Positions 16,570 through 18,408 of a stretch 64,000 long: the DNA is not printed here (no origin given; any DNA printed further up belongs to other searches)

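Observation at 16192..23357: Six-gene complex-I-like 'Ehr' module lacking NiFe ligands (not a true hydrogenase)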

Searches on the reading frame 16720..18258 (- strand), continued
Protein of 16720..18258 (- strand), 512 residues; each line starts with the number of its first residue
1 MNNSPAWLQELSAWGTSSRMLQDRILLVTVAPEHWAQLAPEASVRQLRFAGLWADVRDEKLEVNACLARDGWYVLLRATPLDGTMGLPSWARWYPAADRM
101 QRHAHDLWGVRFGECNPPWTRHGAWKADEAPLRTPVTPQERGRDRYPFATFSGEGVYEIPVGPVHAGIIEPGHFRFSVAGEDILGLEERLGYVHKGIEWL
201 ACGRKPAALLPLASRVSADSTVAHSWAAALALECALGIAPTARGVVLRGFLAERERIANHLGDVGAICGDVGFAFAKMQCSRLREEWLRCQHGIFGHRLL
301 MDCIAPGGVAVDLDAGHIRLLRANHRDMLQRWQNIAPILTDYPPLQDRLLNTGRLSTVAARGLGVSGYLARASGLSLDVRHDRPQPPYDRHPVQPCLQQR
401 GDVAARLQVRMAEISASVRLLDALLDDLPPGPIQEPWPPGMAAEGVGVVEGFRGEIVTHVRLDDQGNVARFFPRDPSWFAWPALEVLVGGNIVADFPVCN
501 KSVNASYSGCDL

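Call 84: list_cluster_members(proteins=[P0124, P0125, P0129, P0133, P0123, P0121])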
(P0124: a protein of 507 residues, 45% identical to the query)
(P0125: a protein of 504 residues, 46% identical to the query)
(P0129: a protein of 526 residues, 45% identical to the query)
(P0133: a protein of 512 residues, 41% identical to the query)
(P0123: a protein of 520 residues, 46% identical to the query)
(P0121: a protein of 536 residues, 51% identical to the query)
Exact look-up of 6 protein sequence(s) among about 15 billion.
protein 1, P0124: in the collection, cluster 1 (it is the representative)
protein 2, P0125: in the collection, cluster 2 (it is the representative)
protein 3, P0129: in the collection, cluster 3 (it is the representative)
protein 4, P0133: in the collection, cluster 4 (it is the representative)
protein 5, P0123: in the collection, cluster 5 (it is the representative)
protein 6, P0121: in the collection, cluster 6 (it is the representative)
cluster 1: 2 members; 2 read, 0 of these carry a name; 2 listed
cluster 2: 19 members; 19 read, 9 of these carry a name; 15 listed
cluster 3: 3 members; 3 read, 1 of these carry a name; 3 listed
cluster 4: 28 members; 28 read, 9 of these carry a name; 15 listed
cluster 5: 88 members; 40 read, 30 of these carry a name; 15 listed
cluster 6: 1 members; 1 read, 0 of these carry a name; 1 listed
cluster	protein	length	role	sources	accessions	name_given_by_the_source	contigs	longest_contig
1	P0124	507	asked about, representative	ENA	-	-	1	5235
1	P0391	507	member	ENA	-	-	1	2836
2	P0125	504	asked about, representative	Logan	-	-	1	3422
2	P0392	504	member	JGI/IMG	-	Ni,Fe-hydrogenase III large subunit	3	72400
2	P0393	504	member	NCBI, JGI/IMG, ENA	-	Ni,Fe-hydrogenase III large subunit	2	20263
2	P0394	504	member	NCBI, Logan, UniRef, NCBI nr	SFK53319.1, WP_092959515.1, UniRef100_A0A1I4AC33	hydrogenase large subunit [Falsiroseomonas stagni] | Ni,Fe-hydrogenase III large subunit n=1 Tax=Falsiroseomonas stagni DSM 19981 ... | hydrogenase expression protein HypE [Falsiroseomonas stagni]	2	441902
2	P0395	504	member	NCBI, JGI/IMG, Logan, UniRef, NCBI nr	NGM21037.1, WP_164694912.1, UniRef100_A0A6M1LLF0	hydrogenase expression protein HypE [Roseomonas stagni] | Hydrogenase expression protein HypE n=1 Tax=Falsiroseomonas algicola TaxID=2716930 ... | hydrogenase expression protein HypE [Falsiroseomonas algicola]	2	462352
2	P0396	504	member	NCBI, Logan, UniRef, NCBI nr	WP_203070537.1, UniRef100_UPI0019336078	hydrogenase large subunit [Falsiroseomonas ponticola] | hydrogenase large subunit n=1 Tax=Falsiroseomonas ponticola TaxID=2786951 ... | hydrogenase expression protein HypE [Roseomonas ponticola]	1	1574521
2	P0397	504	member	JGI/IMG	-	Ni,Fe-hydrogenase III large subunit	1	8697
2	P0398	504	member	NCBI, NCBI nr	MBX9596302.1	MAG: hydrogenase expression protein HypE [Roseomonas sp.] | hydrogenase expression protein HypE [Roseomonas sp.]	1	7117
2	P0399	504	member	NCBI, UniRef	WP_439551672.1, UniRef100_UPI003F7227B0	hydrogenase large subunit [Falsiroseomonas sp.] | hydrogenase large subunit n=1 Tax=Falsiroseomonas sp. TaxID=2870721 RepID=UPI003F7227B0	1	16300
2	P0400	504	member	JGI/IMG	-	Ni,Fe-hydrogenase III large subunit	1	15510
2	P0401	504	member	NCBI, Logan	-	-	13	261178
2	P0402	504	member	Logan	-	-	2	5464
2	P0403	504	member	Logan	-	-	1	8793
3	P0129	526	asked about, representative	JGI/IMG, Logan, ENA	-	-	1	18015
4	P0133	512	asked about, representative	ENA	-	-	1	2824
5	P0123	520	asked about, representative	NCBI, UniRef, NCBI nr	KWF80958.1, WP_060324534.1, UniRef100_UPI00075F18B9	hydrogenase [Burkholderia diffusa] | hydrogenase large subunit n=1 Tax=Burkholderia diffusa TaxID=488732 RepID=UPI00075F18B9 | NADH-quinone oxidoreductase subunit C [Burkholderia diffusa]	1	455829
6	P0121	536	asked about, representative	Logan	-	-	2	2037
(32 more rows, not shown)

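Call 85: predict_structure(alignment_id=A1)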
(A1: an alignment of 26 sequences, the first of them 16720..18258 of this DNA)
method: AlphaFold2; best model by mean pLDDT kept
length: 512 residues; sequences in the alignment: 26
mean_pLDDT: 75.8   pTM: 0.84
mean pLDDT of the five models: 75.8, 75.1, 73.5, 73.1, 72.3
residues with pLDDT >= 90: 189; 70-90: 172; 50-70: 55; < 50: 96
segments of 3 or more residues with pLDDT < 50: 115-124, 135-193, 489-512
pLDDT, mean of each block of 10 residues (from residue 1): 69 69 79 88 90 87 92 90 73 82 78 55 53 48 33 28 36 32 35 61 87 77 93 91 96 94 77 81 91 89 89 96 96 88 64 80 86 93 91 93 84 95 96 88 93 91 93 78 60 35 32 29
secondary structure, 60 per line:
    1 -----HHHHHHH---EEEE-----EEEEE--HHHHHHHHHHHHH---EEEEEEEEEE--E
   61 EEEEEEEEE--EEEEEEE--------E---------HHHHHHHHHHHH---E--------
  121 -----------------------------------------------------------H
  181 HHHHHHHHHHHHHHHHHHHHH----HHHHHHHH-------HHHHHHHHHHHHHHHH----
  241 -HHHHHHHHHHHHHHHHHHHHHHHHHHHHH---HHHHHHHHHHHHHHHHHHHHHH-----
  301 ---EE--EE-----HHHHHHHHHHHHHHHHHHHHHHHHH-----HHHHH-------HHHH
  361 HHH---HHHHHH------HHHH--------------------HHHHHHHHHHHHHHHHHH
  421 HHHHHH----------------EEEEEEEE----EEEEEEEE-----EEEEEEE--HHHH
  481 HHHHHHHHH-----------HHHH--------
elements in order: H6-12 E16-19 E25-29 H32-44 E48-57 E60-69 E72-78 H97-108 H180-201 H206-213 H221-236 H242-270 H274-295 H315-339 H345-349 H357-363 H367-372 H379-382 H403-426 E443-450 E455-462 E468-474 H477-489 H501-504

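Call 88: fold_search(model_id=the predicted structure, library=pdb)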
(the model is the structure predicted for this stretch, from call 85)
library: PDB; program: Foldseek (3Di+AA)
matches with E <= 10: 461; with E <= 0.001: 223
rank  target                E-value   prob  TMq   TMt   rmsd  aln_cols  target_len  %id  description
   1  7z0s_E                3.3e-27  1.00  0.82  0.79   5.0       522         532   26  Structure of the Escherichia coli formate hydrogenlyase complex (anaerobic preparation, without formate dehydrogenase  (released 2022-09-28)
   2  7q5y_B                5.7e-22  1.00  0.76  0.67   7.0       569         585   21  Structure of NADH:ubichinon oxidoreductase (complex I) of the hyperthermophilic eubacterium Aquifex aeolicus (released 2022-11-16)
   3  7nz1_D                6.2e-20  1.00  0.76  0.68   5.7       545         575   21  Respiratory complex I from Escherichia coli - focused refinement of cytoplasmic arm (released 2021-08-18)
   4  7z84_C                7.6e-20  1.00  0.76  0.67   6.7       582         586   20  Complex I from E. coli, DDM/LMNG-purified, under Turnover at pH 8, Open-ready state (released 2022-09-21)
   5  7zci_C                9.2e-20  1.00  0.72  0.65   6.7       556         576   20  Complex I from E. coli, LMNG-purified, under Turnover at pH 6, Resting state (released 2022-09-21)
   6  7p7l_C                1.0e-19  1.00  0.74  0.66   6.3       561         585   20  Complex I from E. coli, DDM/LMNG-purified, with NADH and FMN, Open state (released 2022-09-21)
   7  7p7j_C                1.2e-19  1.00  0.76  0.67   5.4       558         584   20  Complex I from E. coli, DDM/LMNG-purified, with DQ, Open state (released 2022-09-21)
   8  7z7r_C                1.2e-19  1.00  0.75  0.66   6.4       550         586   20  Complex I from E. coli, LMNG-purified, Apo, Open-ready state (released 2022-09-21)
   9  7p7k_C                1.2e-19  1.00  0.73  0.66   6.2       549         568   20  Complex I from E. coli, DDM/LMNG-purified, with DQ, Resting state (released 2022-09-21)
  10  7p7e_C                2.5e-19  1.00  0.71  0.65   6.8       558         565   20  Complex I from E. coli, DDM/LMNG-purified, Apo, Resting state (released 2022-09-21)
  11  7p69_C                2.9e-19  1.00  0.73  0.66   6.2       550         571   21  Complex I from E. coli, DDM/LMNG-purified, under Turnover at pH 6, Resting state (released 2022-09-21)
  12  7z7t_C                2.9e-19  1.00  0.73  0.64   6.5       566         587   20  Complex I from E. coli, LMNG-purified, under Turnover at pH 6, Open state (released 2022-09-21)
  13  7p63_C                3.3e-19  1.00  0.78  0.69   5.9       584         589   20  Complex I from E. coli, DDM/LMNG-purified, under Turnover at pH 6, Closed state (released 2022-09-21)
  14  9q8i_C                3.5e-19  1.00  0.74  0.65   6.8       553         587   20  Cryo-EM structure of E. coli complex I variant V96P/N142M (NuoE) (released 2025-11-05)
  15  7p61_C                3.8e-19  1.00  0.72  0.65   6.3       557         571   19  Complex I from E. coli, DDM-purified, with NADH, Resting state (released 2022-09-21)
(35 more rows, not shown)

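Call 95: search_dna_similar(query=window:16720-18258:-, collection=plasmids, mode=protein, max_rows=40, max_evalue=1e-30)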
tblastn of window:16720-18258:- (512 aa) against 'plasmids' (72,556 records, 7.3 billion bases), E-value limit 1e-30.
Records with a match: 64; places in all: 66; records where one place covers at least 80% of the query: 63.
Best place of each record, by identity: <60% 64.
By first word of the organism name: Rhizobium 31; Azospirillum 8; Cupriavidus 6; Burkholderia 5; Paraburkholderia 4; Rhodococcus 2; Candidatus 1; Methylovirgula 1; Ciceribacter 1; Variovorax 1; and 4 more.
By predicted mobility (MOB-suite, as given by PLSDB): non-mobilizable 38; conjugative 19; mobilizable 7.
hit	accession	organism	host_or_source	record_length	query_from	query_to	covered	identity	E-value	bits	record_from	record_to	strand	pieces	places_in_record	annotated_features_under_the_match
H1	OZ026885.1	Candidatus Methylocalor cossyra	-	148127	27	511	95%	50.4%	3e-119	393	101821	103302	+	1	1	NADH dehydrogenase (Ubiquinone) 30 kDa subunit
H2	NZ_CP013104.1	Paraburkholderia caribensis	-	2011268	35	512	93%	45.4%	4e-93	317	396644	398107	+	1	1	none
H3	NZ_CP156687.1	Burkholderia stagnalis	Bacterial cells,soils collected in ...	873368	35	512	93%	44.6%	3e-89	306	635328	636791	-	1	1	NADH-quinone oxidoreductase subunit C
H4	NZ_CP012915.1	Azospirillum brasilense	Digitaria eriantha,microbe,root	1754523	51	512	90%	46.0%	1e-92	316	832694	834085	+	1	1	none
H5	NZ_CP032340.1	Azospirillum brasilense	soil sample,Agricultural field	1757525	51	512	90%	46.0%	1e-92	316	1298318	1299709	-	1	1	none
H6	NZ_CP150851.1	Burkholderia pyrrocinia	-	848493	19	512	96%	42.9%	1e-86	299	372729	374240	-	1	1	NADH-quinone oxidoreductase subunit C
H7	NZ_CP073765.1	Methylovirgula sp. HY1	soil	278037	28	512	95%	43.6%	9e-90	308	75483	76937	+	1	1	NADH-quinone oxidoreductase subunit C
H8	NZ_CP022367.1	Azospirillum sp. TSH58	single cell,paddy soils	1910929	51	512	90%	45.7%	1e-94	322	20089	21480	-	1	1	record has no annotation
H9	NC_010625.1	Paraburkholderia phymatum STM815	-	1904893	35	512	93%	44.1%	5e-91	311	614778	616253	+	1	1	record has no annotation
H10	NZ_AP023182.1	Paraburkholderia sp. PGU19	Physopelta gutta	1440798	35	512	93%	44.0%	3e-92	315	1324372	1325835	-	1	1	record has no annotation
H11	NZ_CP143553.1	Burkholderia multivorans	Homo sapiens,bronchoalveolar lavage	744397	27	512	95%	43.3%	2e-88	304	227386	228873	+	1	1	NADH-quinone oxidoreductase subunit C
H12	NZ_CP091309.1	Burkholderia pyrrocinia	-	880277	19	512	96%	42.5%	8e-89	305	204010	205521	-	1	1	NADH-quinone oxidoreductase subunit C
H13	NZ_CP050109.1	Rhizobium leguminosarum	Trifolium repens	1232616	29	512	95%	43.3%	1e-89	308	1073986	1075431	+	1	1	record has no annotation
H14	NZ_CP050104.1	Rhizobium leguminosarum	Trifolium repens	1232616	29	512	95%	43.3%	1e-89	308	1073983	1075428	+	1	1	record has no annotation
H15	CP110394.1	Burkholderia sp. JSH-S8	Tetrastigma hemsleyanum Diels et Gilg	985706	35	512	93%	43.8%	1e-81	284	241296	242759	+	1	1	NADH-quinone oxidoreductase subunit C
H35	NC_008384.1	Rhizobium johnstonii 3841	-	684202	29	512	95%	41.7%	6e-81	282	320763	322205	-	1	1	NADH-quinone oxidoreductase subunit C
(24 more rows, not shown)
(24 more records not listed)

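Call 96: get_annotated_region(hit=H35, flank=9000)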
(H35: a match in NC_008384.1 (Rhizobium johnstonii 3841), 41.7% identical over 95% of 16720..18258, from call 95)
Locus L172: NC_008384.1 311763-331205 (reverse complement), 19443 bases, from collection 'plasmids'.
description: Rhizobium johnstonii 3841 plasmid pRL11, complete sequence
organism: Rhizobium johnstonii 3841 (NCBI taxid 216596)
taxonomy: Bacteria; Pseudomonadota; Alphaproteobacteria; Hyphomicrobiales; Rhizobiaceae; Rhizobium; Rhizobium johnstonii; Rhizobium johnstonii 3841
host: -; source: -; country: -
typing (MOB-suite, as given by PLSDB): conjugative; relaxase MOBQ; mating-pair formation MPF_T
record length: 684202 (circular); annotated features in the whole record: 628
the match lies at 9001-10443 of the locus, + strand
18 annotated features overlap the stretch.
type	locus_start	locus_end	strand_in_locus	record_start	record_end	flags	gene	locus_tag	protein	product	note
CDS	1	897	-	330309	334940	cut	-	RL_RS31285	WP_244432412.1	caspase family protein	-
CDS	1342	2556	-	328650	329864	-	-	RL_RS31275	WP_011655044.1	MFS transporter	GO:0055085 - transmembrane transport [Evidence IEA]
CDS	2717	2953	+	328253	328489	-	-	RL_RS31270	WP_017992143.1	hypothetical protein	-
CDS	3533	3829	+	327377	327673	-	-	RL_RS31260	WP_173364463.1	helix-turn-helix transcriptional regulator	-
CDS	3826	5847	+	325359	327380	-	hyfB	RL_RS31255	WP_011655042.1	hydrogenase 4 subunit B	GO:0042773 - ATP synthesis coupled electron transport [Evidence IEA]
CDS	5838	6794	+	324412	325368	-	-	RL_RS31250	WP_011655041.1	NADH-quinone oxidoreductase subunit H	-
CDS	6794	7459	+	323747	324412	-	-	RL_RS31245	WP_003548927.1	hydrogenase-4 component E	-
CDS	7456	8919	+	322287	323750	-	-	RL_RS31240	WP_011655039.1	hydrogenase 4 subunit F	-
CDS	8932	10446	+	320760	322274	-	-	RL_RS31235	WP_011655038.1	NADH-quinone oxidoreductase subunit C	-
CDS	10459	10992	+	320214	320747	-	-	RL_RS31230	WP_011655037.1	NADH-quinone oxidoreductase subunit B family protein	GO:0022900 - electron transport chain [Evidence IEA]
CDS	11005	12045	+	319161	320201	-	-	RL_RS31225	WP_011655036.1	DUF4365 domain-containing protein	-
CDS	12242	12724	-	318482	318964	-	-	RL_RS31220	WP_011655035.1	N-acetyltransferase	-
CDS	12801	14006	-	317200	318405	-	pcaF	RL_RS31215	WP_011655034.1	3-oxoadipyl-CoA thiolase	GO:0019619 - 3,4-dihydroxybenzoate catabolic process [Evidence IEA]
CDS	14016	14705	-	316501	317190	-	-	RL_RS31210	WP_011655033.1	3-oxoacid CoA-transferase subunit B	-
CDS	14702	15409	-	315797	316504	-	-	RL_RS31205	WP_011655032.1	3-oxoacid CoA-transferase subunit A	-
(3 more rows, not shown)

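Call 97: get_annotated_region(hit=H1, flank=9000)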
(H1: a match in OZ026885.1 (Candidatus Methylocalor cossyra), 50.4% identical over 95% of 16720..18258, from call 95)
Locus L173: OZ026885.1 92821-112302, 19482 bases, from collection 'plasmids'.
description: Candidatus Methylocalor cossyra isolate MeCH1-AG genome assembly, plasmid: 2
organism: Candidatus Methylocalor cossyra (NCBI taxid 3108543)
taxonomy: Bacteria; Pseudomonadota; Gammaproteobacteria; Methylococcales; Methylococcaceae; Candidatus Methylocalor; Candidatus Methylocalor cossyra
host: -; source: -; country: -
typing (MOB-suite, as given by PLSDB): non-mobilizable
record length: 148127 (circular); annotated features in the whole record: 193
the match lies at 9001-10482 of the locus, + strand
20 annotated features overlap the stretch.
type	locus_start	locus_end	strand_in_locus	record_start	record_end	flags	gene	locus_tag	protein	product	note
CDS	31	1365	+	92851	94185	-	-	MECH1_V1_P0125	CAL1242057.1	transposase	-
CDS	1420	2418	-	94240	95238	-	-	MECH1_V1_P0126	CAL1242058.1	transposase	-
CDS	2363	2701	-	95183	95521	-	-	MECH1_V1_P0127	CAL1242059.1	protein of unknown function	-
CDS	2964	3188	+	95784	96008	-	-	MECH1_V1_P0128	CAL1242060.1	protein of unknown function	-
CDS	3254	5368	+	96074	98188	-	-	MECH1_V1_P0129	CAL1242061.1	Hydrogenase-4 component B / Formate hydrogenlyase subunit 3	-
CDS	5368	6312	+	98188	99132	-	-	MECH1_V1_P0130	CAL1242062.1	Formate hydrogenlyase subunit 4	-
CDS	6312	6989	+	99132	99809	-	-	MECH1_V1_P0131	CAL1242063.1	Hydrogenase-4 component E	-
CDS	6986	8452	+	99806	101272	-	hyfF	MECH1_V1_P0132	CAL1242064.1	Hydrogenase-4 component F homolog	-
CDS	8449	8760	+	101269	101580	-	-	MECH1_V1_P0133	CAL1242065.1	protein of unknown function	-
CDS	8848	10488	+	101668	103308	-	-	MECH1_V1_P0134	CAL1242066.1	NADH dehydrogenase (Ubiquinone) 30 kDa subunit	-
CDS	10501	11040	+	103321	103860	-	-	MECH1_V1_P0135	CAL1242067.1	NADH ubiquinone oxidoreductase 20 kDa subunit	-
CDS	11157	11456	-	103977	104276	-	-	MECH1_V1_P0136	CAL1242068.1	protein of unknown function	-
CDS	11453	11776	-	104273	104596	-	-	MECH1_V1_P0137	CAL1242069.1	transposase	-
CDS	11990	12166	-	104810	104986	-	-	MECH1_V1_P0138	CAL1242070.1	protein of unknown function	-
CDS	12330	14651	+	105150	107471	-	-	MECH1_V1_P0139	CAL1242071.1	Ligand-gated channel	-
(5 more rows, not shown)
